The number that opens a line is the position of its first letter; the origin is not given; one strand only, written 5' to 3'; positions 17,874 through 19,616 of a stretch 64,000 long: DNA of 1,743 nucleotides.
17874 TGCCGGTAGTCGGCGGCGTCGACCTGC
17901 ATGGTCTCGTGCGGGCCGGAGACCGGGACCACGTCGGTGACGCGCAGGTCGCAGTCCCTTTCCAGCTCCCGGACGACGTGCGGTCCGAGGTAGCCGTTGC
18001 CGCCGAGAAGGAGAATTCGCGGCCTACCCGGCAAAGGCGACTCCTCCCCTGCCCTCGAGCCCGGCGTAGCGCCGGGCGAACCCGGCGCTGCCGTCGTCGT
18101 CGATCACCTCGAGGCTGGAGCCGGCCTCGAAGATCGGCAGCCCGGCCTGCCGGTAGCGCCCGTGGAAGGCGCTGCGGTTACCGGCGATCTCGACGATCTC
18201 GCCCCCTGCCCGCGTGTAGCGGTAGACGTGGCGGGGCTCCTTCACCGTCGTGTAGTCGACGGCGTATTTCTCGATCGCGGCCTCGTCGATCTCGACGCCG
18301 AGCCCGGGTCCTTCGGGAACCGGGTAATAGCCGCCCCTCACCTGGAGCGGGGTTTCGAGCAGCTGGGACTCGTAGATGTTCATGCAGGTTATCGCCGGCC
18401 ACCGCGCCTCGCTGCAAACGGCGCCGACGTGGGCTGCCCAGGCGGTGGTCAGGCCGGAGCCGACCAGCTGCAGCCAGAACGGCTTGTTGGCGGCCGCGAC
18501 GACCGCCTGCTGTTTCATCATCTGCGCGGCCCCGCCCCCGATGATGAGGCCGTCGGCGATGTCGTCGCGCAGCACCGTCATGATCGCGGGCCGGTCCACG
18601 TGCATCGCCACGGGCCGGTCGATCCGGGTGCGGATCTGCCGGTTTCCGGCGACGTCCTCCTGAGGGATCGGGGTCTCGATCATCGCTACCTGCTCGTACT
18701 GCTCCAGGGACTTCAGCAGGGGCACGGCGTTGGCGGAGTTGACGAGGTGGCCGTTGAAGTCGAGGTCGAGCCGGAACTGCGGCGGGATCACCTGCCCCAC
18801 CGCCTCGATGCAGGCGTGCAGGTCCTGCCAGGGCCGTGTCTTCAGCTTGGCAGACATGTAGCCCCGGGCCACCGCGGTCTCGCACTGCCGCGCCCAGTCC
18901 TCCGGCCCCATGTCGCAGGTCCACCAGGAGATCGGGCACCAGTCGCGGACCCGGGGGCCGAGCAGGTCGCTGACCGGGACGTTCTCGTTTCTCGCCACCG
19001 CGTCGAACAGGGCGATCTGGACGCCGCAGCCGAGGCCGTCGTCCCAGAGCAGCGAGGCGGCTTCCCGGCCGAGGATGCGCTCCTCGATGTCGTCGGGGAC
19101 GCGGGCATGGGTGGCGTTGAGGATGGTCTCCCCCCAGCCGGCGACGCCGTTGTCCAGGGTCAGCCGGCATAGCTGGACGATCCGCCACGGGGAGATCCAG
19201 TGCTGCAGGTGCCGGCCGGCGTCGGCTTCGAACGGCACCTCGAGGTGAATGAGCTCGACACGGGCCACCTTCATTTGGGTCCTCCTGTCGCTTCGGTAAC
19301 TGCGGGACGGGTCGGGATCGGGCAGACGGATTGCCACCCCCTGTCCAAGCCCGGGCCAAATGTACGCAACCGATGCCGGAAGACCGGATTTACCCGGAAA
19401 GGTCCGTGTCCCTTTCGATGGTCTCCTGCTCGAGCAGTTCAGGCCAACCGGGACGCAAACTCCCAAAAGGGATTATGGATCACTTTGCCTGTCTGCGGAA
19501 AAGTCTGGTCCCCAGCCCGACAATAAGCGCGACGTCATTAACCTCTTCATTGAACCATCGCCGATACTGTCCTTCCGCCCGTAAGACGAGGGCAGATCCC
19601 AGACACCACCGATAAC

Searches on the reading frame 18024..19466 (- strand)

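Call 16: search_protein_families(library=pfam, proteins=[window:18024-19466:-], max_evalue=0.001)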
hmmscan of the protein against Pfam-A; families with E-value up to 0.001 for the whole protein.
window:18024-19466:- (480 aa): 2 families
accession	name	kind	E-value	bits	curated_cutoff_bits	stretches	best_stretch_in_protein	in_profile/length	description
PF13378.12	MR_MLE_C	-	6.2e-27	95.2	29.4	1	191-396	2-218/219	Enolase C-terminal domain-like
PF02746.21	MR_MLE_N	-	4.9e-05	24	22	0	148-170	95-117/117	Mandelate racemase / muconate lactonizing enzyme, N-terminal domain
